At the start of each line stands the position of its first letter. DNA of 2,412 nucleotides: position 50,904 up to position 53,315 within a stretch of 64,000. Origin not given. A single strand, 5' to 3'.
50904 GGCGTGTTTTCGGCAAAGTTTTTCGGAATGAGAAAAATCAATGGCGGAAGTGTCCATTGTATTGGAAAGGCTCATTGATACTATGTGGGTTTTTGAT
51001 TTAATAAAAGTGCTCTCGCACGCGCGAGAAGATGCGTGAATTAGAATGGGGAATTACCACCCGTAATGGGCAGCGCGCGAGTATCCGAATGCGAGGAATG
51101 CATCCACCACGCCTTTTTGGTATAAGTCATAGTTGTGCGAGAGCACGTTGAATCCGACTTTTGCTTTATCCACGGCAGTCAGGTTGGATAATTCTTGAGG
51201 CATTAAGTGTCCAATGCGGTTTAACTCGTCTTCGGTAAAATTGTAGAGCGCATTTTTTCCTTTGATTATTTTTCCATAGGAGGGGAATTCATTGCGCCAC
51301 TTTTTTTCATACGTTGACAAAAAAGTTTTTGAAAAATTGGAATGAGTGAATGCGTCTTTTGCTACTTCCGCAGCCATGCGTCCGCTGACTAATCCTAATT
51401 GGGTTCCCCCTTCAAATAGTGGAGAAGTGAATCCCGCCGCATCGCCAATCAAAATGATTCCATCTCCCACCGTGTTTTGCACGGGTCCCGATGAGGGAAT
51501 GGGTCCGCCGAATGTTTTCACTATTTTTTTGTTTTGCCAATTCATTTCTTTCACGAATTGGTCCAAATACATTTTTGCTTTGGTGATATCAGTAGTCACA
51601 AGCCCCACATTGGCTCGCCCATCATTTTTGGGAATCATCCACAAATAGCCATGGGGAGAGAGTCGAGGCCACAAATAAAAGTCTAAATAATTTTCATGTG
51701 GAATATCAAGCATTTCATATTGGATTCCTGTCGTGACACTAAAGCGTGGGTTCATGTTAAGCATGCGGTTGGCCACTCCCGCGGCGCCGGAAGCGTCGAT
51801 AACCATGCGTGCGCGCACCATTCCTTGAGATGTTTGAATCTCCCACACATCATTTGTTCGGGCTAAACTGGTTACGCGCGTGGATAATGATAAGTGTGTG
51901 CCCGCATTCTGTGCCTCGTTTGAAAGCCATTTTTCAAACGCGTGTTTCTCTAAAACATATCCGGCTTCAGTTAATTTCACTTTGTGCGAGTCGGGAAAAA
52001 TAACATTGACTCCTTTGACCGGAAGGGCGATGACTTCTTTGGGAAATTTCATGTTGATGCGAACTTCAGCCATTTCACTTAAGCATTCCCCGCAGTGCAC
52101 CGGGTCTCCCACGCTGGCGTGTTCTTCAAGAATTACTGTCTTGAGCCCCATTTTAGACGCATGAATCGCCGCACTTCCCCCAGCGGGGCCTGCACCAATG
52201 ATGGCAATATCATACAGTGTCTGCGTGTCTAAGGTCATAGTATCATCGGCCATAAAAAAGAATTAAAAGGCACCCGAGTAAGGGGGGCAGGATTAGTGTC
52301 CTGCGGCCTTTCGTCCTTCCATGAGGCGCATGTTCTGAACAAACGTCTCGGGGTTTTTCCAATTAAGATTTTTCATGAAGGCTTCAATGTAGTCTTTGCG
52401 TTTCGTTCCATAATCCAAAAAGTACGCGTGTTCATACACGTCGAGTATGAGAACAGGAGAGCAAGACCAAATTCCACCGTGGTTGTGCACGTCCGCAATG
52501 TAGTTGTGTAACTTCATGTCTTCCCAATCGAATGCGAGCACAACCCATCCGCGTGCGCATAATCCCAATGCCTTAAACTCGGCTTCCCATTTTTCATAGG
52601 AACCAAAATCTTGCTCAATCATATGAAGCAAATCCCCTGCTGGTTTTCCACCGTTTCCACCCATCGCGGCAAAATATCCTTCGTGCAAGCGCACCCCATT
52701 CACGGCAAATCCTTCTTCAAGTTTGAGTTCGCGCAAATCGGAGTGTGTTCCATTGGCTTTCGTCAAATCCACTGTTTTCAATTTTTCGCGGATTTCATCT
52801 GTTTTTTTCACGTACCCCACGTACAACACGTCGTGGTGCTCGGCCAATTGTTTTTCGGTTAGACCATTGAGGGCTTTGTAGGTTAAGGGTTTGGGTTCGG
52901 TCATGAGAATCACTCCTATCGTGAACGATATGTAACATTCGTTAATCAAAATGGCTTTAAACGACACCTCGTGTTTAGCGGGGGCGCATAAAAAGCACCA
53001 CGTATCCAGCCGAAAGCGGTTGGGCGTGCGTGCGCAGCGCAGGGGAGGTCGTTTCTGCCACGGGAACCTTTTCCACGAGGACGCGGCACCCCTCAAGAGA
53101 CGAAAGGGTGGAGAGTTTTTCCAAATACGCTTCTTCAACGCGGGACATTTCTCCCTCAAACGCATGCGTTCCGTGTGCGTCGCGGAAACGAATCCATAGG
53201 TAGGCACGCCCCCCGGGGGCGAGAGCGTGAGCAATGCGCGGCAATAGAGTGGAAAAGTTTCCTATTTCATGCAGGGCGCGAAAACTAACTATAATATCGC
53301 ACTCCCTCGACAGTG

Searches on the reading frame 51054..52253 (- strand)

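Call 71: search_protein_families(library=pfam, proteins=[window:51054-52253:-], max_evalue=0.001)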
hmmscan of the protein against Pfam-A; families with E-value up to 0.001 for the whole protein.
window:51054-52253:- (399 aa): 13 families
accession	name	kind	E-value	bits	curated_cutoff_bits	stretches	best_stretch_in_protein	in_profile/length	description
PF22578.2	GGR_cat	-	5.7e-14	52.2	27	1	174-250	3-86/88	Geranylgeranyl reductase catalytic domain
PF01266.30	DAO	-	2.6e-13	50.7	27.9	2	96-253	142-312/353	FAD dependent oxidoreductase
PF12831.13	FAD_oxidored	-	6.3e-13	49.2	27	1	15-161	1-150/416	FAD dependent oxidoreductase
PF13738.12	Pyr_redox_3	-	3.7e-11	43.3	30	1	18-163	2-140/305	Pyridine nucleotide-disulphide oxidoreductase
PF05834.18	Lycopene_cycl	-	6.6e-11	42.3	23.4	1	15-278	1-270/380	Lycopene cyclase protein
PF04820.20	Trp_halogenase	-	1.2e-09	38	21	1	92-325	146-377/458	Tryptophan halogenase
PF07992.20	Pyr_redox_2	-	2.9e-07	30.7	26.1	1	14-56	1-45/291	Pyridine nucleotide-disulphide oxidoreductase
PF03486.20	HI0933_like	-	4.3e-07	30.1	50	1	15-50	2-37/244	HI0933-like protein Rossmann domain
PF01494.25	FAD_binding_3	-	1.4e-06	28.2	22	1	15-211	3-220/349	FAD binding domain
PF01946.23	Thi4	-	1.6e-06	28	26.2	1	8-56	12-61/235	Thi4 family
PF00890.30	FAD_binding_2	-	3.6e-05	23.6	20.4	1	15-49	1-35/414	FAD binding domain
PF13450.12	NAD_binding_8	-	0.00013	22.6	21.9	1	18-49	1-32/68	NAD(P)-binding Rossmann-like domain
PF01134.28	GIDA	-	0.00023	20.8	22.1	1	15-48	1-34/391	Glucose inhibited division protein A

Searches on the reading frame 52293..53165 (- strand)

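Call 71: search_protein_families(library=pfam, proteins=[window:52293-53165:-], max_evalue=0.001)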
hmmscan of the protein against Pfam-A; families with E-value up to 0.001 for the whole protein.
window:52293-53165:- (290 aa): 1 family
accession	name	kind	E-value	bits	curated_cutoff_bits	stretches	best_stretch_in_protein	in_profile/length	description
PF02777.23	Sod_Fe_C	-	7.8e-25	87.3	20.9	1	175-271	1-98/102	Iron/manganese superoxide dismutases, C-terminal domain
